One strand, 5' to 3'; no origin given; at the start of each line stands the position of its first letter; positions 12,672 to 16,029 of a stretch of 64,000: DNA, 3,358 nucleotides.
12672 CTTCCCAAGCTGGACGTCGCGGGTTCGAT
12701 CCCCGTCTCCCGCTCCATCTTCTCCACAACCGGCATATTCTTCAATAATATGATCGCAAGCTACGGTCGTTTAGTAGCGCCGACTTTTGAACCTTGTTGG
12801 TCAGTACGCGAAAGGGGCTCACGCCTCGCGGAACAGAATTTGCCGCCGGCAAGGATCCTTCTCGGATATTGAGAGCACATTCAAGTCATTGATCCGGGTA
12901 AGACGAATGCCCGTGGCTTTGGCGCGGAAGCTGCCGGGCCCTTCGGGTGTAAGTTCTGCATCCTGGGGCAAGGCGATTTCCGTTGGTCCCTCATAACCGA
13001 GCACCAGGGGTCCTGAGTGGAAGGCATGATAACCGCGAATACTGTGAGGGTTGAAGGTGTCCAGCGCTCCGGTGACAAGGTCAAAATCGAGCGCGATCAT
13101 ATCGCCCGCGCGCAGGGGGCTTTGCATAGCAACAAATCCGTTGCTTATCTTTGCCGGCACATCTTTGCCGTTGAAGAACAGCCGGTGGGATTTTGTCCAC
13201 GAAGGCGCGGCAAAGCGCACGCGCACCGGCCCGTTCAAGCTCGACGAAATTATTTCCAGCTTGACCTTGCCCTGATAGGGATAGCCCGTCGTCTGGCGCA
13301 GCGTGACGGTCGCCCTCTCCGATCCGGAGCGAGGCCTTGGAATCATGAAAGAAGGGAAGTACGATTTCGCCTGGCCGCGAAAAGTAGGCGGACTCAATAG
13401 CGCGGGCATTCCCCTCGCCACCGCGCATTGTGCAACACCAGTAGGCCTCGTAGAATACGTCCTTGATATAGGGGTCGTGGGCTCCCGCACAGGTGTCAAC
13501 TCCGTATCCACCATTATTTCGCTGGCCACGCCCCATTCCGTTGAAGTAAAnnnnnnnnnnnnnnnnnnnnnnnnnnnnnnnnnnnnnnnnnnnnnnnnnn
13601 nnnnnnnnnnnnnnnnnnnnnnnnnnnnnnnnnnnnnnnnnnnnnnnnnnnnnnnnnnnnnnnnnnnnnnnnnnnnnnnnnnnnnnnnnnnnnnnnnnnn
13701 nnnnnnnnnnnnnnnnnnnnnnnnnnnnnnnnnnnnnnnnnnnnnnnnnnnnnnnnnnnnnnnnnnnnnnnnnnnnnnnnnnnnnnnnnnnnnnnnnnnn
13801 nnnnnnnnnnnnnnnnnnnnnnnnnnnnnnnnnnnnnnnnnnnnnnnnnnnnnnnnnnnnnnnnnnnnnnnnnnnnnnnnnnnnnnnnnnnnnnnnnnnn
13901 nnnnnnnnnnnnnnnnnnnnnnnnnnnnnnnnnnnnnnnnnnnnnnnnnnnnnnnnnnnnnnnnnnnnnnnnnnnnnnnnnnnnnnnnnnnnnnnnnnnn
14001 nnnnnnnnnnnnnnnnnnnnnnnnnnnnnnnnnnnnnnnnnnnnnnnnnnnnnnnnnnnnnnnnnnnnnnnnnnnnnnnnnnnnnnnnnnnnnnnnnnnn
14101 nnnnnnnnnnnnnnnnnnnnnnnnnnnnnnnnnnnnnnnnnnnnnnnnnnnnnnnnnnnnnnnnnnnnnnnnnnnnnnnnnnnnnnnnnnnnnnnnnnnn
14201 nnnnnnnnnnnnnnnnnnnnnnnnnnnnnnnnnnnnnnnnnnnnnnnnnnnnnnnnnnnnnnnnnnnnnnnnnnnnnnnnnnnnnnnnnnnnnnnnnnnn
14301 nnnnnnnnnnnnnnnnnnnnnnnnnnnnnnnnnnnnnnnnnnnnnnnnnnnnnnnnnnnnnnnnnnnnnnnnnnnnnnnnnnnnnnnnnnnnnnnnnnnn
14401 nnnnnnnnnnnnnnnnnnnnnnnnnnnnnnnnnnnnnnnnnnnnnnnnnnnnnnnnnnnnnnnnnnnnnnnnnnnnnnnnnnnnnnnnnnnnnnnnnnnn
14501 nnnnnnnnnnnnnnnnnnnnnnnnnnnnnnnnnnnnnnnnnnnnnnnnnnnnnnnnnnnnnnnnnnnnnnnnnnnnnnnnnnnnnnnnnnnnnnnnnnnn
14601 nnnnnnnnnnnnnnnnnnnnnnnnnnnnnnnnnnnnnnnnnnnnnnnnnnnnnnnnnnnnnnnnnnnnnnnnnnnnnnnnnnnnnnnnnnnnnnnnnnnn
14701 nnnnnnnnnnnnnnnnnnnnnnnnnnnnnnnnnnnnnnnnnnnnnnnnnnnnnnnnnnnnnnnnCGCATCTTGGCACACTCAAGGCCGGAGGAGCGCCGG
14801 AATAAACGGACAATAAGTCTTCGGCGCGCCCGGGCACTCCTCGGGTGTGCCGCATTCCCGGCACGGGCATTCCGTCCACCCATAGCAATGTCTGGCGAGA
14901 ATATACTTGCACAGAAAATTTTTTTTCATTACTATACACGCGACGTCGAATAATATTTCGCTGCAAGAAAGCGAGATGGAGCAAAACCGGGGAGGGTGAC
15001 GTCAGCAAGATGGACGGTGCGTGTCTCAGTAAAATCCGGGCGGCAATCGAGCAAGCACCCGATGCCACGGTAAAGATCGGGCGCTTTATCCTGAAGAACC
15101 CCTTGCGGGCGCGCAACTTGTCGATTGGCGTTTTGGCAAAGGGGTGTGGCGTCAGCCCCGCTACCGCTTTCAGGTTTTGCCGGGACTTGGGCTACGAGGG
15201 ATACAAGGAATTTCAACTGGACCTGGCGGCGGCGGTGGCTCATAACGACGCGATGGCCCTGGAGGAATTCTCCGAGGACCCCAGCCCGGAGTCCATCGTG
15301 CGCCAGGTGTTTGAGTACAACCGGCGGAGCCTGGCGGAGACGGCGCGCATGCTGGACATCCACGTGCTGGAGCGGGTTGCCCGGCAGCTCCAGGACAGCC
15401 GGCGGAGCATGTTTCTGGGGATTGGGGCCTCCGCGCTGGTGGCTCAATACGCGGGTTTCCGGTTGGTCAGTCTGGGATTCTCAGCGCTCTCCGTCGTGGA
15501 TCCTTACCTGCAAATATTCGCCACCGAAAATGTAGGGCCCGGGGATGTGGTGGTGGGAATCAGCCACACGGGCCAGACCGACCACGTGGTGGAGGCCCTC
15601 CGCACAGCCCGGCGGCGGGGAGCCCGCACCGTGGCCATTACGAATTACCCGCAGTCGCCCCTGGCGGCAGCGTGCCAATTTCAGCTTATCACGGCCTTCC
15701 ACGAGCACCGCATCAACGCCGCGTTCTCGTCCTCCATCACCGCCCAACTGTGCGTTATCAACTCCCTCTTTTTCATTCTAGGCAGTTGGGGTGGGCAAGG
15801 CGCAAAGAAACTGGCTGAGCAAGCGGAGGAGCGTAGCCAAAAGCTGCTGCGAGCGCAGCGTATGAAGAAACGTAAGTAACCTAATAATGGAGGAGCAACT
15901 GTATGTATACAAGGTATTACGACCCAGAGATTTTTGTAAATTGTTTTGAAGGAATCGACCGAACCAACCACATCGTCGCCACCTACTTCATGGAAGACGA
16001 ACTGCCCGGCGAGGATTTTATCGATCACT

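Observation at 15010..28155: RuBisCO-like protein with a RhaB-type kinase, two acetoin-dehydrogenase-type E1 pairs, a lipoyl E2 and a URO-D-family protein: candidate undescribed (deoxy)sugar-phosphate catabolic system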

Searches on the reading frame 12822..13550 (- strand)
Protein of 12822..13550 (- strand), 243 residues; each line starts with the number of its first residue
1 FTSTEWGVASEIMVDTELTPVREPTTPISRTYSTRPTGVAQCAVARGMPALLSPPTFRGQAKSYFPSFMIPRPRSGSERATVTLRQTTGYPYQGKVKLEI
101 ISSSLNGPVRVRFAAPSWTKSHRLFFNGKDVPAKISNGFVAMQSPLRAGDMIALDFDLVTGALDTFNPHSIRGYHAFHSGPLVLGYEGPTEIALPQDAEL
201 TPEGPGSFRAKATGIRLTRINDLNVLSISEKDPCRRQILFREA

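Call 28: search_protein_families(library=pfam, proteins=[window:12822-13550:-], max_evalue=0.0001)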
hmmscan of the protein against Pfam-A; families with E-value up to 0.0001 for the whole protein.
window:12822-13550:- (243 aa): 1 family
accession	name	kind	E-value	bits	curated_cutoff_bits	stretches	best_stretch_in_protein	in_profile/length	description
PF20736.2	Glyco_hydro127M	-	4.2e-11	43.3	24.2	1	80-157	17-94/95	Beta-L-arabinofuranosidase, GH127 middle domain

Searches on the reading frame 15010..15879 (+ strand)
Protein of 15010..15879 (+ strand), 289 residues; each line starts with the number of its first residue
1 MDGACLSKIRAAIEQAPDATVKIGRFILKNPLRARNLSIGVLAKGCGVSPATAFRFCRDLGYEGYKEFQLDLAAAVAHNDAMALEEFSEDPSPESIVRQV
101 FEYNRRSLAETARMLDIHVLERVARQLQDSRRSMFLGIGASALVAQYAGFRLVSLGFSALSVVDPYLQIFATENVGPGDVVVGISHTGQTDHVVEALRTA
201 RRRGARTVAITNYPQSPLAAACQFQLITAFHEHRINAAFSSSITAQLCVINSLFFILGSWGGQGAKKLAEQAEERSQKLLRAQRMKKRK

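Call 4: search_protein_families(library=pfam, proteins=[window:15010-15879:+])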
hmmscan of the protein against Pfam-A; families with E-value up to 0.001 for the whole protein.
window:15010-15879:+ (289 aa): 3 families
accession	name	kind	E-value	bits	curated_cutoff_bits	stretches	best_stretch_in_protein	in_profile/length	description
PF01380.27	SIS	-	1.8e-22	80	25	1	127-254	2-129/131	SIS domain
PF01418.23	HTH_6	-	4e-15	56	28.3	1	5-77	3-75/77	Helix-turn-helix domain, rpiR family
PF13580.11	SIS_2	-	5.2e-09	36.7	27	1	168-211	93-137/138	SIS domain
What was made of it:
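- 15010..15879 (+): RpiR-family regulator (HTH_6 + SIS phosphosugar-binding domain). Pfam, call 4.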

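Call 16: search_protein_families(library=ncbifam, proteins=[window:15010-15879:+], max_evalue=0.00001)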
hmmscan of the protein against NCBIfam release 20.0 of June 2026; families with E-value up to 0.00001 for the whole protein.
window:15010-15879:+ (289 aa): 17 families
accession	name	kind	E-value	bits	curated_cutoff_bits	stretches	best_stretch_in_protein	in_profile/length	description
NF008451.0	PRK11302.1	subfamily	1.1e-39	136.7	296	1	5-253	3-250/286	transcriptional regulator HexR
NF008458.0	PRK11337.1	equivalog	1.3e-38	132.7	378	1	7-257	18-268/293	MurR/RpiR family transcriptional regulator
NF040776.2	AlsR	equivalog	3.3e-34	118.1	400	1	7-257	6-256/279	transcriptional repressor AlsR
NF008590.0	PRK11557.1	equivalog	4.4e-32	111.6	355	1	5-257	3-259/282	MurR/RpiR family transcriptional regulator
NF010701.0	PRK14101.1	equivalog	1.4e-31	109.4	920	1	4-236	342-573/638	bifunctional transcriptional regulator/glucokinase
NF012026.0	PRK15482.1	equivalog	1.7e-24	86.9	408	1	6-278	4-283/285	HTH-type transcriptional regulator MurR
TIGR03127.2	RuMP_HxlB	equivalog_domain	8.7e-14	51.8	160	1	108-226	8-121/178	6-phospho-3-hexuloisomerase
NF003915.0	PRK05441.1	subfamily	3.9e-11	42.5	168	1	172-226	126-180/300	N-acetylmuramic acid 6-phosphate etherase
NF041755.1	RuMP_HxlAB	equivalog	6.9e-11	41.7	500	1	118-221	234-332/391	bifunctional 3-hexulose-6-phosphate synthase/6-phospho-3-hexuloisomerase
TIGR00274.1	TIGR00274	equivalog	3.7e-09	36.1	302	1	174-226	123-175/291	N-acetylmuramic acid 6-phosphate etherase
TIGR01135.1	glmS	equivalog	4.9e-09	35.2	418.05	1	171-278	332-438/607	glutamine--fructose-6-phosphate transaminase (isomerizing)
NF001484.0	PRK00331.1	subfamily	2.9e-08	32.6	381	1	124-275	280-430/601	isomerizing glutamine--fructose-6-phosphate transaminase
NF046059.1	NagB_SO3506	equivalog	1.3e-07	31.3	430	1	118-261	24-166/330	glucosamine-6-phosphate deaminase NagB-II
NF009222.0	PRK12570.1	subfamily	5.8e-07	28.7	255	1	176-224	137-185/307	N-acetylmuramic acid 6-phosphate etherase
NF041128.1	glucosaP_deam_GlmD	equivalog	2.8e-06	26.8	580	1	120-245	21-141/323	glucosamine-6-phosphate deaminase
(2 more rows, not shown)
